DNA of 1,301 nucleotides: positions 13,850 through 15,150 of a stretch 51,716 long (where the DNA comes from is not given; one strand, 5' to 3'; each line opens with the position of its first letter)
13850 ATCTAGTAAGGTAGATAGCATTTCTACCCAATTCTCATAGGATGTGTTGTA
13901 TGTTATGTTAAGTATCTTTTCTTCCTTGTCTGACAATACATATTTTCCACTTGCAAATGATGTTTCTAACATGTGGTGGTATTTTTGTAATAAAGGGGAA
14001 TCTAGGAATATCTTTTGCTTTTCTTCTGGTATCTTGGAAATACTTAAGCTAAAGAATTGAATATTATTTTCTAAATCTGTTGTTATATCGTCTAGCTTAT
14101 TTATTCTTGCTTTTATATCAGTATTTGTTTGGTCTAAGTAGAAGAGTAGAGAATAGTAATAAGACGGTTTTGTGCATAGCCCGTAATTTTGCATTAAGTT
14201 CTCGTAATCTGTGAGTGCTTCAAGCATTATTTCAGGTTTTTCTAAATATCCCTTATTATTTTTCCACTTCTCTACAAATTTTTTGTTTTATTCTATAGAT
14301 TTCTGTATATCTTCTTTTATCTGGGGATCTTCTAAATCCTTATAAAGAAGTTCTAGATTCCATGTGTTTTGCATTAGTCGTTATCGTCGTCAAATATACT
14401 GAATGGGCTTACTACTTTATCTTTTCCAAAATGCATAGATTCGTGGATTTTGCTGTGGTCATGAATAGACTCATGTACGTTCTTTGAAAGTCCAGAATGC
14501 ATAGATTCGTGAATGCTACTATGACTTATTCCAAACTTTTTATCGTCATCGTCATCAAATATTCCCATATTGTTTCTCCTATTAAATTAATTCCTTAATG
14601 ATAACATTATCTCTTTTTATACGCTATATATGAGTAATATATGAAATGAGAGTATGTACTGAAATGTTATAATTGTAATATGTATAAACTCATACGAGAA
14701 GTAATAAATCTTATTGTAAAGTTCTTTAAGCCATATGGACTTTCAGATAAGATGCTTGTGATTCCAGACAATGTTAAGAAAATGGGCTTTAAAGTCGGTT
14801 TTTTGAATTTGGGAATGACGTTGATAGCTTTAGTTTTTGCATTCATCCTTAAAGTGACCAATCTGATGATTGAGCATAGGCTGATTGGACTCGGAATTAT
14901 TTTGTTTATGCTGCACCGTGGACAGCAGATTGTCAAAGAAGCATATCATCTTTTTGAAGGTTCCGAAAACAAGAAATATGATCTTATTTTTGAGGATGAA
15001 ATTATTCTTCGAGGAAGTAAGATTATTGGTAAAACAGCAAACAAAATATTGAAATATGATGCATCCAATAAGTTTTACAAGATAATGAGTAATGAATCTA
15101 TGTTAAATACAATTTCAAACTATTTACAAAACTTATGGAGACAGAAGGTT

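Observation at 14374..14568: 64-aa mini-protein with three HExxH motifs and Asp-rich termini, translationally coupled to the zinc peptidase PepF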

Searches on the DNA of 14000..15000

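Call 26: search_rna_families(source=window, start=14000, end=15000, threshold=evalue, max_evalue=1)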
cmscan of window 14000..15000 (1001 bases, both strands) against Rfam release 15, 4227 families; matches with E-value up to 1: 1.
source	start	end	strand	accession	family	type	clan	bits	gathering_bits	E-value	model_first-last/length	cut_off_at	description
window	14521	14554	-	RF01420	snoR113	Gene; snRNA; snoRNA; CD-box;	-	20.1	47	0.18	1-103/103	no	Small nucleolar RNA snoR113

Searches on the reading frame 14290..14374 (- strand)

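Call 6: search_protein_families(library=pfam, proteins=[window:14290-14374:-], max_evalue=1)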
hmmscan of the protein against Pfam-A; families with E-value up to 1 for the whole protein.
window:14290-14374:- (28 aa): 0 families
